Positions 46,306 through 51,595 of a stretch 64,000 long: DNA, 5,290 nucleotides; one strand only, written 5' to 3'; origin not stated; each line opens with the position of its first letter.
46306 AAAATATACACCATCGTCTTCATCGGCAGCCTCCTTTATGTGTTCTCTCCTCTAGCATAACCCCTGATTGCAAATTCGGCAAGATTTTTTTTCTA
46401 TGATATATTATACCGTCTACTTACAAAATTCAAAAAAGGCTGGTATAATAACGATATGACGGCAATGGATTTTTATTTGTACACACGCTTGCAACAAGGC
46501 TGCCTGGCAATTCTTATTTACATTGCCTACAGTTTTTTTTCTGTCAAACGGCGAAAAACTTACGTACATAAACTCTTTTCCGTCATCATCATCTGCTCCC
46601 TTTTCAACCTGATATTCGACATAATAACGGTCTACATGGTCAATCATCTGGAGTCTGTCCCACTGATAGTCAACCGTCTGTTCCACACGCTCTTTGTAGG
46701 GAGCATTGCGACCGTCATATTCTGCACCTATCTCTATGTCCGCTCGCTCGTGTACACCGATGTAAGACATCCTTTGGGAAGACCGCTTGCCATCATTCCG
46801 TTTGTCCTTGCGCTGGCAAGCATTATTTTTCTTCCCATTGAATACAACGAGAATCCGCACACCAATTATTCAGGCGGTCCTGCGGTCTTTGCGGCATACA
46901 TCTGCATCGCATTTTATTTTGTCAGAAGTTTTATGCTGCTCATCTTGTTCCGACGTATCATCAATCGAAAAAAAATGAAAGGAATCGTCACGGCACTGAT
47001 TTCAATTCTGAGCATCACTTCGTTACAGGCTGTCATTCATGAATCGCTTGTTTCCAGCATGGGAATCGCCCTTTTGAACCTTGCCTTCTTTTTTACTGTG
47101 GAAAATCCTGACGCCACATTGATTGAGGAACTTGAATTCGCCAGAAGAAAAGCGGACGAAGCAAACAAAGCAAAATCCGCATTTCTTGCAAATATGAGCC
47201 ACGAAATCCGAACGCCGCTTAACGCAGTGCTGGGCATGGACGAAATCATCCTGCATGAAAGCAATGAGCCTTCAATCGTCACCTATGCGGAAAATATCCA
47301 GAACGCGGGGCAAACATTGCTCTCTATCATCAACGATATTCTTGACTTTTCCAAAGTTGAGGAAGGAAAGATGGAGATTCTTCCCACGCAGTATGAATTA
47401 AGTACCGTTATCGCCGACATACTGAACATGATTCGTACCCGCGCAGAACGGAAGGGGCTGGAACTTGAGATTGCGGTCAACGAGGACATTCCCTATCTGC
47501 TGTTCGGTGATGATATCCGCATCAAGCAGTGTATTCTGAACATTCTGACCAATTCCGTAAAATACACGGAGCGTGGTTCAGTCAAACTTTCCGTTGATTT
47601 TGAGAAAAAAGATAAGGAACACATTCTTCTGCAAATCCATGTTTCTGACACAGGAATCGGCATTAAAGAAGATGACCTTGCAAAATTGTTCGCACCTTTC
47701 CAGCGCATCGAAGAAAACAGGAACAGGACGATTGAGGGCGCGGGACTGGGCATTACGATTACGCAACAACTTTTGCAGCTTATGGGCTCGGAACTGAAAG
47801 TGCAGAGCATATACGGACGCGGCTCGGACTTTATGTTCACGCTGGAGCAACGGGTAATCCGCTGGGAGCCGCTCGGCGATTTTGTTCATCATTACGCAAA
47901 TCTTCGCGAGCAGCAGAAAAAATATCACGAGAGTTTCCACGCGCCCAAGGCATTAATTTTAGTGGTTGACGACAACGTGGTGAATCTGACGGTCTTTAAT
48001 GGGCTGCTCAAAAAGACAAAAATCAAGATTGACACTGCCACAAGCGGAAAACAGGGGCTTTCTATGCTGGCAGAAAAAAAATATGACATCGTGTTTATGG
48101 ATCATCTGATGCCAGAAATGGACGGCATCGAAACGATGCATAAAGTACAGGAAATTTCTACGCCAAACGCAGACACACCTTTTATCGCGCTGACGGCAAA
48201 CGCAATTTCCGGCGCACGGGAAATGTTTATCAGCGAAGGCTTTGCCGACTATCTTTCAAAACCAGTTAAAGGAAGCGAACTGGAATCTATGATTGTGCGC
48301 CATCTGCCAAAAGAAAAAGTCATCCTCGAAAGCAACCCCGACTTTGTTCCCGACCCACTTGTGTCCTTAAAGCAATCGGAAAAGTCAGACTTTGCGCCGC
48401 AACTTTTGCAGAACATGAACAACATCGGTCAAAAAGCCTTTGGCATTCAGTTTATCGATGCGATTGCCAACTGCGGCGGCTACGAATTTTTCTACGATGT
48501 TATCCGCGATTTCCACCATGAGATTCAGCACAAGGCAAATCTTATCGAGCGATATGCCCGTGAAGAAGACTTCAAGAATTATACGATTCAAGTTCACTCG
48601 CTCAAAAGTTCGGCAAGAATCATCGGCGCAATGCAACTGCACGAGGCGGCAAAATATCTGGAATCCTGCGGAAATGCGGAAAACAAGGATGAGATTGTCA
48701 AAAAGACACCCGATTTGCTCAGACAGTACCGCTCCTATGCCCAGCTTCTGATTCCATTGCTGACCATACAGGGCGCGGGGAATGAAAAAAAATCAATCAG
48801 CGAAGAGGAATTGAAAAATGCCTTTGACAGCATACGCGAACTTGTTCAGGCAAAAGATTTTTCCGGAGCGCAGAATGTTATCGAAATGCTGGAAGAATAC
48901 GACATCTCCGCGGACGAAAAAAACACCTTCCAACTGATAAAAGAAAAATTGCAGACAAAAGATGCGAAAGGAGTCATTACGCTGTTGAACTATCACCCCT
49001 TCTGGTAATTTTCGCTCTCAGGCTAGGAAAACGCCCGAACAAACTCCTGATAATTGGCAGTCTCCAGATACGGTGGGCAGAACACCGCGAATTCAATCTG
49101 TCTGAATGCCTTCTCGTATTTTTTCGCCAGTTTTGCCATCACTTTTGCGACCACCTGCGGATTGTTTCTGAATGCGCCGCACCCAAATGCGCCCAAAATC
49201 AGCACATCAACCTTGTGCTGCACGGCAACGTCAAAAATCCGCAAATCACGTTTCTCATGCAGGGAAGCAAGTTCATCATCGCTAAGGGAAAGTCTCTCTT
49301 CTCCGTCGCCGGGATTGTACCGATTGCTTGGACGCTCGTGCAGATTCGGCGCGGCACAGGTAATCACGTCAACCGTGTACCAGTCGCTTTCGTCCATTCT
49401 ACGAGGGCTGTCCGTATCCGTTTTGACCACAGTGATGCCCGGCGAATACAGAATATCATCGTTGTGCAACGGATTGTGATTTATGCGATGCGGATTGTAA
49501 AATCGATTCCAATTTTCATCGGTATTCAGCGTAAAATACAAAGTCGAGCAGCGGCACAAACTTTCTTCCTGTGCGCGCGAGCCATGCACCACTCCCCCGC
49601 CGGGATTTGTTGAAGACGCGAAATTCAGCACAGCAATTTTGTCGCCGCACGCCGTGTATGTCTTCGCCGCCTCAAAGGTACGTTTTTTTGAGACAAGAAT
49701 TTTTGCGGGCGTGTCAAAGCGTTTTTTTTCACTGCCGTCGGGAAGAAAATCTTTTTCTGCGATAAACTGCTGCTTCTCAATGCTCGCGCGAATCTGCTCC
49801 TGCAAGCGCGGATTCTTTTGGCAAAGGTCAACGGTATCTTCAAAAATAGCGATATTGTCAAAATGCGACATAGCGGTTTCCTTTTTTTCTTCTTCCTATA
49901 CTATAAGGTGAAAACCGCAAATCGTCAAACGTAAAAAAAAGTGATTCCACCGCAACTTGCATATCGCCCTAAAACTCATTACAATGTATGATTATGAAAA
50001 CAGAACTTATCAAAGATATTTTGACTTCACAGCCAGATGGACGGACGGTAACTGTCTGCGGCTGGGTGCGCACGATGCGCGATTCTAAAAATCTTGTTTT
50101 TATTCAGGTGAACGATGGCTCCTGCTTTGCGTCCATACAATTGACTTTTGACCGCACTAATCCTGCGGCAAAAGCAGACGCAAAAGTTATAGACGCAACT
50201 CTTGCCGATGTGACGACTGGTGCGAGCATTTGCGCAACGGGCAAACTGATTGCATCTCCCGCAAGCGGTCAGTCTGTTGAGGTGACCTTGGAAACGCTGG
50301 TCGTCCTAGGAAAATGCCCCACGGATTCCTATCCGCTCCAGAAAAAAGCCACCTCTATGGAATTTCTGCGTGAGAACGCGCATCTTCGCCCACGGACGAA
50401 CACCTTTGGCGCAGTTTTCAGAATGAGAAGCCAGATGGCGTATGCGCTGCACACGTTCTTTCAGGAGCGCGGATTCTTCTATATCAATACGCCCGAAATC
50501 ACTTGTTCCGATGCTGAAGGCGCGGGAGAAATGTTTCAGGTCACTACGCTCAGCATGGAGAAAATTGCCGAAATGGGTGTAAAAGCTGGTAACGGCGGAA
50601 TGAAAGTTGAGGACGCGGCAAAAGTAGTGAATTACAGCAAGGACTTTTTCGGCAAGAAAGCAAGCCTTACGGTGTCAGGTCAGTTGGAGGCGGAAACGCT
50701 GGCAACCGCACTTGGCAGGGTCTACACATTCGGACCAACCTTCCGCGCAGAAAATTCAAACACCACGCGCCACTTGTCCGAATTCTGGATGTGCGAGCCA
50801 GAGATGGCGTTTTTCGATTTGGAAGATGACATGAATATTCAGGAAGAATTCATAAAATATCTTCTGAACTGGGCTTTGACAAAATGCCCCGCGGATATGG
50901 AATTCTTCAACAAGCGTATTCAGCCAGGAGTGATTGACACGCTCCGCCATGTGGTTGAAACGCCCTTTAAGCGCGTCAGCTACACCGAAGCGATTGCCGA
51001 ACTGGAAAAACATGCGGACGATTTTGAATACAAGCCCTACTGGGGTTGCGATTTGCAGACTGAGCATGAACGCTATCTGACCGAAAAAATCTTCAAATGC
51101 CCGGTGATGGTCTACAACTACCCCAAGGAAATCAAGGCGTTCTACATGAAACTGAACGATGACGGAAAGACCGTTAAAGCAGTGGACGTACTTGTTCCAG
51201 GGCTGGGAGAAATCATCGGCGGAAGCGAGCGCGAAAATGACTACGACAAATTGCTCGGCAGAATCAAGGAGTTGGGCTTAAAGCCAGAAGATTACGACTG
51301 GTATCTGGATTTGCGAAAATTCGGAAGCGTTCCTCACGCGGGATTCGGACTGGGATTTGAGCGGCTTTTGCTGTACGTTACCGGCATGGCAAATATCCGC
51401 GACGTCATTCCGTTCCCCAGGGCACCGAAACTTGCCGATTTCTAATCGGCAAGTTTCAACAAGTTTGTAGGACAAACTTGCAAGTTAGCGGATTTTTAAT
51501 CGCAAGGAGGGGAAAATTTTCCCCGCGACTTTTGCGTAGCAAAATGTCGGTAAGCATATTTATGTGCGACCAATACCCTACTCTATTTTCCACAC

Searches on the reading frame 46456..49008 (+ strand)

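Call 65: search_protein_families(library=pfam, proteins=[window:46456-49008:+], max_evalue=0.00001)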
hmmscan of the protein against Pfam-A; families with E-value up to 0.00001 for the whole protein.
window:46456-49008:+ (850 aa): 4 families
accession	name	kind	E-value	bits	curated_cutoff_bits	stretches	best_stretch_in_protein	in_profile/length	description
PF02518.31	HATPase_c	-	1.4e-23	83.9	26.4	1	351-465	1-109/111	Histidine kinase-, DNA gyrase B-, and HSP90-like ATPase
PF00072.30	Response_reg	-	8.4e-23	81.1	30.2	1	501-613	1-110/111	Response regulator receiver domain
PF00512.31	HisKA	-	1e-16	61.1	26.9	1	239-304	1-66/66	His Kinase A (phospho-acceptor) domain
PF01627.28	Hpt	-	1.1e-07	32.4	24.6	1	682-750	2-66/84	Hpt domain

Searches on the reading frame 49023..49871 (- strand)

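Call 65: search_protein_families(library=pfam, proteins=[window:49023-49871:-], max_evalue=0.00001)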
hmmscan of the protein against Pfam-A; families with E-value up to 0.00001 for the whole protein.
window:49023-49871:- (282 aa): 1 family
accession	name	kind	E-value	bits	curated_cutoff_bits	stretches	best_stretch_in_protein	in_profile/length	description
PF10021.15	PARG_cat_microb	-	6e-36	124.4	23.5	1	7-150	5-145/146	Microbial-type PARG, catalytic domain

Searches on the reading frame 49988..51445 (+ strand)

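Call 65: search_protein_families(library=pfam, proteins=[window:49988-51445:+], max_evalue=0.00001)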
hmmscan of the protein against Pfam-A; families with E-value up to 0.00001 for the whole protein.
window:49988-51445:+ (485 aa): 2 families
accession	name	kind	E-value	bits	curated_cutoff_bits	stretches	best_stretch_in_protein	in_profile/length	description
PF00152.25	tRNA-synt_2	-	2.4e-67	227.6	25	1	124-478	2-306/308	tRNA synthetases class II (D, K and N)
PF01336.31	tRNA_anti-codon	-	1.8e-11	44.2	27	1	21-105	1-73/75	OB-fold nucleic acid binding domain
